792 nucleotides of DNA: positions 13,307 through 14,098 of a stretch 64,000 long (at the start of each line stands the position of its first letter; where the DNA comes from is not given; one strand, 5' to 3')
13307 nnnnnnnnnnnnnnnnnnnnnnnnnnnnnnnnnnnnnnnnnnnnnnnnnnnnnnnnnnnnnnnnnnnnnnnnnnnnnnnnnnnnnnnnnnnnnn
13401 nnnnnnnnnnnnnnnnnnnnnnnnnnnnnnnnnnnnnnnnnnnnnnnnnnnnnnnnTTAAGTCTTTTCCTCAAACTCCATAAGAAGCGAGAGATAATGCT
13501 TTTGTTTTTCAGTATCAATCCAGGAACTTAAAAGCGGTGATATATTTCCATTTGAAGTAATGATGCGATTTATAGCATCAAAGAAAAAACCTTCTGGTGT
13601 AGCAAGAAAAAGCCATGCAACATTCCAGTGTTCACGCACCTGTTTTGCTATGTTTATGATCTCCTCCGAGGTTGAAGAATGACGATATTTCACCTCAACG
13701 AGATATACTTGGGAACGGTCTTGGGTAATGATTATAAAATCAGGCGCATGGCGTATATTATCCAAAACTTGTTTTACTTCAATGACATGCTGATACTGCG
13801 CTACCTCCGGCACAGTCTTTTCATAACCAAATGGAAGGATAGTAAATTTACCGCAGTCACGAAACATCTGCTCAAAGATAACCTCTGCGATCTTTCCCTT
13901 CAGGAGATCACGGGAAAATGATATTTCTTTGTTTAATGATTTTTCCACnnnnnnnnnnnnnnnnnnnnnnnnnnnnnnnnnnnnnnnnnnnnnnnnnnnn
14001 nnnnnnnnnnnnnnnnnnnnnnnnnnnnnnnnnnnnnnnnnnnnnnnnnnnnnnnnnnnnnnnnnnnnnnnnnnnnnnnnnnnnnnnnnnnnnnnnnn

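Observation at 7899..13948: Co-oriented three-gene operon: small PD-(D/E)xK nuclease, 258-aa unknown, and a 1576-aa helicase-nuclease, a candidate defence system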

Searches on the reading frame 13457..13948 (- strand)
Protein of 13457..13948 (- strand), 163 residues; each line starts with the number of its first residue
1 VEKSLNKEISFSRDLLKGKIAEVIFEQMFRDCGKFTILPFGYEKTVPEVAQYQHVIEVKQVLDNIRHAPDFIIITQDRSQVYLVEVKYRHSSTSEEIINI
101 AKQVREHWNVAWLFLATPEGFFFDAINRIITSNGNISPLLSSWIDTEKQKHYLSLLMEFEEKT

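Call 3: search_protein_families(library=pfam, proteins=[window:13457-13948:-], max_evalue=0.01)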
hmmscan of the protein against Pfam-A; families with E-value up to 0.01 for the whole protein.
window:13457-13948:- (163 aa): 1 family
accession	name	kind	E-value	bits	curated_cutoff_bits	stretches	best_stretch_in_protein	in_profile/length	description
PF08722.17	Tn7_TnsA-like_N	-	0.0002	22.3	26.5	1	51-108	10-76/85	TnsA-like endonuclease N terminal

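Call 4: search_protein_families(library=padloc, proteins=[window:13457-13948:-], max_evalue=0.01)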
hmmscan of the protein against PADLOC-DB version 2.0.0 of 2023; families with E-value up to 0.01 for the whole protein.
window:13457-13948:- (163 aa): 1 family
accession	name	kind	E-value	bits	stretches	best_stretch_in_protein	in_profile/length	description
PDLC03548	REase_II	-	0.0002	18.8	1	16-118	150-253/290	Type II restriction enzyme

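Call 5: search_protein_families(library=ncbifam, proteins=[window:13457-13948:-], max_evalue=0.01)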
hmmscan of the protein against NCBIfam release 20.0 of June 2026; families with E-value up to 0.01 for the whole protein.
window:13457-13948:- (163 aa): 0 families

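Call 10: find_homologous_proteins(query=window:13457-13948:-)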
Query window:13457-13948:- (163 aa): 77 proteins with E <= 0.001 among 121 candidates.
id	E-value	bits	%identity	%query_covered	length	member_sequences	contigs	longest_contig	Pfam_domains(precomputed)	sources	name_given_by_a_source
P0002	4.7e-103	359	100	100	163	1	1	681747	-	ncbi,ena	-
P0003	3.2e-88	311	84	100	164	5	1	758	-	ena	-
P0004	4.6e-85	301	84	98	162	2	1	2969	-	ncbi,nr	ncbi:hypothetical protein KGQ25_03115 [Patescibacteria group bacterium]|nr:hypothetical protein [Pat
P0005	5.8e-85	300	82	100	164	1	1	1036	-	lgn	-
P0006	5.8e-84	297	80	100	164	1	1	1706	PF08722.18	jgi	jgi:hypothetical protein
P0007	9.9e-84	296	79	100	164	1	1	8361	-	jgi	jgi:hypothetical protein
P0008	2.3e-83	295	81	99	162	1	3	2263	-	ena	-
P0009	4.1e-83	294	79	100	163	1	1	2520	-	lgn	-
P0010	8.2e-83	293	81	99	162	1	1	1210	-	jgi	jgi:hypothetical protein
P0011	2.3e-82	292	80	100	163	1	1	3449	-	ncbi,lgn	-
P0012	1.7e-80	286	77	100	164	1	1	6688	PF08722.18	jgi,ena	jgi:hypothetical protein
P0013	1.3e-77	277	77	98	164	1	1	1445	-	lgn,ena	-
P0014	2.1e-77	276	76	99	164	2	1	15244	-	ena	-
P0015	2.5e-77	276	75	98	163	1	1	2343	-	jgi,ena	-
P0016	1.6e-74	267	73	99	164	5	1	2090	-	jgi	jgi:hypothetical protein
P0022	4.1e-52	194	58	93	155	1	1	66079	-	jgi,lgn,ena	-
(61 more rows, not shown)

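Call 12: find_encoding_contigs(protein=P0002, flank=3000, max_places=3)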
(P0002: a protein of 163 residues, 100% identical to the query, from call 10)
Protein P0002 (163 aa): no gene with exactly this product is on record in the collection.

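Call 13: find_encoding_contigs(protein=P0014, flank=8000, max_places=3)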
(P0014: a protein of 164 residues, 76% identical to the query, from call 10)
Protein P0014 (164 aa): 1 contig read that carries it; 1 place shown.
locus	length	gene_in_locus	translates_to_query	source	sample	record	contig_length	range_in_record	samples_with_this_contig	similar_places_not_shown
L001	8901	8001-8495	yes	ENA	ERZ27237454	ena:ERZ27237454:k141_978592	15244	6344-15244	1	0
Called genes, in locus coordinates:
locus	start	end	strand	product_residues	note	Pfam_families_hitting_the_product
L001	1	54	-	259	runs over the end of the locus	-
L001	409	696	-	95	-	-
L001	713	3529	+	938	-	PF10102:DUF2341, PF13385:Laminin_G_3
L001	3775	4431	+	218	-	PF03575:Peptidase_S51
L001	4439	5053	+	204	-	PF13643:DUF4145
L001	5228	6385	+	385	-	PF00145:DNA_methylase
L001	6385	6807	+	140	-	PF03852:Vsr, PF18741:MTES_1575 (weak), PF04480:DUF559 (weak)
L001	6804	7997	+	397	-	PF09019:EcoRII-C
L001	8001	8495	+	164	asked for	-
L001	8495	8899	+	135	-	?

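Call 14: find_encoding_contigs(protein=P0007, flank=8000, max_places=3)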
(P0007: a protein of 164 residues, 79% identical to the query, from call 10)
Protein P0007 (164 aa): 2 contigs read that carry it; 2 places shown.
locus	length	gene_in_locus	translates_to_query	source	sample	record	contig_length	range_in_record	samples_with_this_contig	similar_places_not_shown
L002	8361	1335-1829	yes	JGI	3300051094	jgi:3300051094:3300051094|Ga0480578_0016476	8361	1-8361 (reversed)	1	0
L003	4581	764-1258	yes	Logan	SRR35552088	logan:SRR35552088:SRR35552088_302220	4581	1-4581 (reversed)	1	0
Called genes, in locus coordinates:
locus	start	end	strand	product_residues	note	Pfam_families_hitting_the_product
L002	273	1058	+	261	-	PF13814:Replic_Relax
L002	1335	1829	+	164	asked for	-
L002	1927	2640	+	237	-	-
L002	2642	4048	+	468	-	PF02534:T4SS-DNA_transf, PF10412:TrwB_AAD_bind, PF12696:TraG-D_C (weak)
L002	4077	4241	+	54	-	-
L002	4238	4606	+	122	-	-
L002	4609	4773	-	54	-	-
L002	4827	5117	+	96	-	-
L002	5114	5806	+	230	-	PF12705:PDDEXK_1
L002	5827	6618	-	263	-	PF00574:CLP_protease (weak), PF25145:NfeD1b_N, PF01343:Peptidase_S49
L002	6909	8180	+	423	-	PF01935:DUF87, PF10412:TrwB_AAD_bind, PF13401:AAA_22 (faint), PF12696:TraG-D_C (weak)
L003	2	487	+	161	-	?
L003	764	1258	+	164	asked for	-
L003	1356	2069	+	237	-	-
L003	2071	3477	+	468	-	PF02534:T4SS-DNA_transf, PF10412:TrwB_AAD_bind, PF12696:TraG-D_C (weak)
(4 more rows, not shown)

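Call 15: find_encoding_contigs(protein=P0022, flank=8000, max_places=3)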
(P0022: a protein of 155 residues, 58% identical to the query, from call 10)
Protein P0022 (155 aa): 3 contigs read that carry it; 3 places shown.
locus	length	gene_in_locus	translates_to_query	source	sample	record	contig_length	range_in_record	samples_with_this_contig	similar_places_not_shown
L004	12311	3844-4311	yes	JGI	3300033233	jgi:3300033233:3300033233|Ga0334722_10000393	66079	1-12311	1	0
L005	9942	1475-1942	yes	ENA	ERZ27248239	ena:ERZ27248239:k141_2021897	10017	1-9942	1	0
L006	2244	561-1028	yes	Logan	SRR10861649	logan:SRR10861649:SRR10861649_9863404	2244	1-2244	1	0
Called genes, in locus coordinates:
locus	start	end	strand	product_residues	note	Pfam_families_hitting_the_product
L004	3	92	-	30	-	?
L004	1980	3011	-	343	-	PF23343:REP_ORF2-G2P, PF20199:RepSA (faint)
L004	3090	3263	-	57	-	-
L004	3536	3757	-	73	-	PF13560:HTH_31 (weak), PF12844:HTH_19, PF01381:HTH_3, PF13443:HTH_26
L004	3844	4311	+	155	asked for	-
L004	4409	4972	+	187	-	PF07553:Lipoprotein_Ltp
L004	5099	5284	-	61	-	-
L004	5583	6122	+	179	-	PF04343:DUF488, PF22751:DUF488-N3a (weak)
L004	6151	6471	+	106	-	PF07883:Cupin_2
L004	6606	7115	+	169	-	PF07731:Cu-oxidase_2 (faint), PF13473:Cupredoxin_1, PF00127:Copper-bind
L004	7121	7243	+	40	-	-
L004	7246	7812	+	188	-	PF13399:LytR_C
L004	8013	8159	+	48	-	PF18919:DUF5670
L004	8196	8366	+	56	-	-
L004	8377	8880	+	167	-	PF13399:LytR_C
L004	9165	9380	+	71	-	PF07883:Cupin_2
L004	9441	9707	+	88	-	-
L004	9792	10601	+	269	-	-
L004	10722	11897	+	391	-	PF01702:TGT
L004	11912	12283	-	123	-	PF18894:PhageMetallopep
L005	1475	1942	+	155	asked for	-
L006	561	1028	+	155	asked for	-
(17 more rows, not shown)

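Call 35: find_related_loci(query=A4, collection=metagenome_contigs, flank=7000)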
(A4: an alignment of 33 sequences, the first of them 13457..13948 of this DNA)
Query A4 (163 aa) in metagenome_contigs; peptide patterns used: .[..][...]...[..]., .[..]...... (x = any residue, [..] = any of these).
576 stretches matched a pattern; 202 encode a relative of the query (tblastn E <= 1e-3); the best 80 are kept; 80 distinct loci.
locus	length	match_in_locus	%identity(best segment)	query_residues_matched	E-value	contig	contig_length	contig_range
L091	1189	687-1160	75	3-160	4e-90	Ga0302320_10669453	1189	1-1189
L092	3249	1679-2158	76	3-162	1e-82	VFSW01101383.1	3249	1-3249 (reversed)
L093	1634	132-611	74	4-163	7e-86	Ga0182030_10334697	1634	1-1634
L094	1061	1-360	78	44-163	3e-67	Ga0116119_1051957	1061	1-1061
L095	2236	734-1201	57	7-162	4e-58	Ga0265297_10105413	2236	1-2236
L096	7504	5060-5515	57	11-160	7e-56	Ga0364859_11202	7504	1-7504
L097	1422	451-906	55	8-159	1e-57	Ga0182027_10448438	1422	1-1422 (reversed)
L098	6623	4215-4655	56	13-159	9e-56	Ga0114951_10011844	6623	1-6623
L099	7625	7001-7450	55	11-160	4e-55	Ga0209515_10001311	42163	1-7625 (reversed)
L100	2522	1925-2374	55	11-160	2e-55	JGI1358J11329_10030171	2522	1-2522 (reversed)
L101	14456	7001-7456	54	11-162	3e-55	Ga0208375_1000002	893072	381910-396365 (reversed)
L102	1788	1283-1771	53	1-160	2e-55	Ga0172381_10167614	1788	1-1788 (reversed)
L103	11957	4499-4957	52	8-160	3e-54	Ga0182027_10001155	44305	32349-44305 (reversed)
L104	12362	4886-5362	51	5-163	3e-54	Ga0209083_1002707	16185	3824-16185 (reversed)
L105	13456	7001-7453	55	8-160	8e-54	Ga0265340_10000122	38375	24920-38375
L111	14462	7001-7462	51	6-159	6e-53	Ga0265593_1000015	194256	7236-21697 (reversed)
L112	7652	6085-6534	53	11-160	6e-53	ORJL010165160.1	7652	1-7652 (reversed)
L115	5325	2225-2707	50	3-163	5e-53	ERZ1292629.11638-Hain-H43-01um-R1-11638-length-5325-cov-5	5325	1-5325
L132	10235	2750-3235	50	4-163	7e-51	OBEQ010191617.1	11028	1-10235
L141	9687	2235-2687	51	9-159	6e-50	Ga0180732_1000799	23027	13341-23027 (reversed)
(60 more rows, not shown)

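Call 43: search_protein_families(library=pfam, proteins=[L132:3348-6539:-, L002:1927-2640:+], max_evalue=0.01)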
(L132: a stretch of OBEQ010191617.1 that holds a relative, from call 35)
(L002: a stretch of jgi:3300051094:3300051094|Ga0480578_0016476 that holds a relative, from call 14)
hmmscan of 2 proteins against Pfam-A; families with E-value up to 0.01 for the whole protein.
L132:3348-6539:- (1064 aa): 13 families
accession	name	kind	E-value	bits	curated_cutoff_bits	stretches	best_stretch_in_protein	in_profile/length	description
PF13087.12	AAA_12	-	1.1e-32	113.6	27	1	733-929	4-194/195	AAA domain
PF13086.12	AAA_11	-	2.3e-26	93.6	27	2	298-423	2-146/257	AAA domain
PF13245.12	AAA_19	-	8e-12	45.9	25.1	1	302-362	1-62/134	AAA domain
PF13604.12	AAA_30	-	3.5e-11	43.6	27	2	298-357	2-63/191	AAA domain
PF18741.7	MTES_1575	-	4e-09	36.9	38.2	1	967-1058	2-93/96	REase_MTES_1575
PF09848.15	SLFN-g3_helicase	-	1.8e-06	27.9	24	1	314-362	3-53/354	Schlafen group 3, DNA/RNA helicase domain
PF00580.27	UvrD-helicase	-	1.2e-05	25.6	23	1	298-698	1-250/271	UvrD/REP helicase N-terminal domain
PF01443.25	Viral_helicase1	-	1.6e-05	25.3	21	0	649-703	40-101/228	Viral superfamily 1 RNA helicase core domain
PF04480.18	DUF559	-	2.9e-05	24.3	20.6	1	966-1060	22-107/109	Protein of unknown function (DUF559)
PF02562.22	PhoH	-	0.0018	18.3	27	0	295-339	2-46/205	PhoH-like protein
PF02456.21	Adeno_IVa2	-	0.0023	17.2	21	1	304-346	79-123/370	Adenovirus IVa2 protein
PF05127.21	NAT10_TcmA_helicase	-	0.0044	17.4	22.7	0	316-365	1-51/176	RNA cytidine acetyltransferase NAT10/TcmA, helicase domain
PF01637.24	ATPase_2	-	0.0098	16.2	33.2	0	311-408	19-102/225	ATPase domain predominantly from Archaea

L002:1927-2640:+ (237 aa): 0 families

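Call 66: search_solved_structures(query=A4, max_evalue=1)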
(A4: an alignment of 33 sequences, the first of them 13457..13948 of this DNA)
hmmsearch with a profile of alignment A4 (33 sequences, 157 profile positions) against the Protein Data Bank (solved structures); distinct sequences matched with E-value up to 1: 4.
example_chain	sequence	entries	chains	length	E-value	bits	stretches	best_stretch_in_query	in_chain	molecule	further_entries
8sdj_A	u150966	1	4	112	0.14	15.2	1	91-143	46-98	Pyrin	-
2yp6_A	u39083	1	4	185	0.24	14.4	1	32-84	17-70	THIOREDOXIN FAMILY PROTEIN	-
2elj_A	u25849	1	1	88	0.29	14.1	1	55-77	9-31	Transcriptional adapter 2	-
4hqz_A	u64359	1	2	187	1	12.4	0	39-84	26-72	Thioredoxin family protein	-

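Call 68: predict_structure(alignment_id=A4)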
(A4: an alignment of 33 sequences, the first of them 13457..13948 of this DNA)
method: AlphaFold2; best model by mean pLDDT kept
length: 163 residues; sequences in the alignment: 33
mean_pLDDT: 88.6   pTM: 0.83
mean pLDDT of the five models: 88.6, 88.4, 88.0, 86.7, 86.2
residues with pLDDT >= 90: 105; 70-90: 41; 50-70: 17; < 50: 0
segments of 3 or more residues with pLDDT < 50: none
pLDDT, mean of each block of 10 residues (from residue 1): 75 88 96 91 69 68 81 93 95 93 92 96 98 97 96 94 73
secondary structure, 60 per line:
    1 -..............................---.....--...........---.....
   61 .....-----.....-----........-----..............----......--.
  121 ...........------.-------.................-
elements in order: H2-31 E35-39 H42-52 H56-65 E71-75 E81-88 H94-107 E112-117 E120-125 H126-131 H146-162

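Call 73: find_related_loci(query=A4, collection=viral_contigs, flank=7000)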
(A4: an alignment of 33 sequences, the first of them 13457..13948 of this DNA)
Query A4 (163 aa) in viral_contigs; peptide patterns used: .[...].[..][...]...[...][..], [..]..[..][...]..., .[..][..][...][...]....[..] (x = any residue, [..] = any of these).
238 stretches matched a pattern, but none encodes a relative of the query by tblastn (E <= 1e-3).

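Call 81: search_protein_families(library=pfam, proteins=[L004:215-1873:-, L112:2286-3137:+, L115:56-361:+, L141:1883-2143:+, L091:1-645:+, L111:6278-6499:-], max_evalue=0.001)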
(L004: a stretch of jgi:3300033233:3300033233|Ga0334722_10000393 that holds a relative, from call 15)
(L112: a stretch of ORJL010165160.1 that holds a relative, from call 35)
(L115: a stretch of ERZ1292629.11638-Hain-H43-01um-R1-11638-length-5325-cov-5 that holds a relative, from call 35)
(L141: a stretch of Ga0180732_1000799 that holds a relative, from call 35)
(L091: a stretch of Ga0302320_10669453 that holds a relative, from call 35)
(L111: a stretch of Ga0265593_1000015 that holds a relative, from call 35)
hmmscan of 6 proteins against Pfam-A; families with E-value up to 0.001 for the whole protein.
L004:215-1873:- (553 aa): 3 families
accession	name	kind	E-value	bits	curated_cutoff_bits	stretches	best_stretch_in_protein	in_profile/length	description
PF00239.26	Resolvase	-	2.9e-19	70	23.3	1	19-168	2-143/145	Resolvase, N terminal domain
PF07508.19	Recombinase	-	1.8e-13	51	21.1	1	195-280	3-101/102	Recombinase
PF13408.12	Zn_ribbon_recom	-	6.7e-05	23.6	25.3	1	292-344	1-57/58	Recombinase zinc beta ribbon domain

L112:2286-3137:+ (284 aa): 1 family
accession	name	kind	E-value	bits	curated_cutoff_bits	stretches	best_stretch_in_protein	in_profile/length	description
PF03773.19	ArsP_1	-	4.8e-15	55.9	32.3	2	16-140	167-291/294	Predicted permease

L115:56-361:+ (102 aa): 0 families

L141:1883-2143:+ (87 aa): 1 family
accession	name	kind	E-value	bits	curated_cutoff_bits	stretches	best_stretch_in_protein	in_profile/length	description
PF01541.30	GIY-YIG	-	1.1e-10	42.1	22.6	1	4-73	1-74/78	GIY-YIG catalytic domain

L091:1-645:+ (215 aa): 2 families
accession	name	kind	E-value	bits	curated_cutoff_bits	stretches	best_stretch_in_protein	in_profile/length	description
PF01844.29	HNH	-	9.4e-12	45.3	21.4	1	170-213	1-45/47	HNH endonuclease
PF14279.12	HNH_5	-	2.3e-07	31.1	27.5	1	170-205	1-36/56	HNH endonuclease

L111:6278-6499:- (74 aa): 0 families

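Call 82: search_protein_families(library=phrogs, proteins=[window:13457-13948:-], max_evalue=0.001)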
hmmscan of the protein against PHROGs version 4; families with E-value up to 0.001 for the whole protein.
window:13457-13948:- (163 aa): 0 families

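Call 85: search_dna_similar(query=window:13457-13948:-, collection=plasmids, mode=protein, max_rows=15, max_evalue=0.001)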
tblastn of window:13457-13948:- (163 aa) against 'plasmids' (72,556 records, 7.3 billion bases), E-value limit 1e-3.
No match.
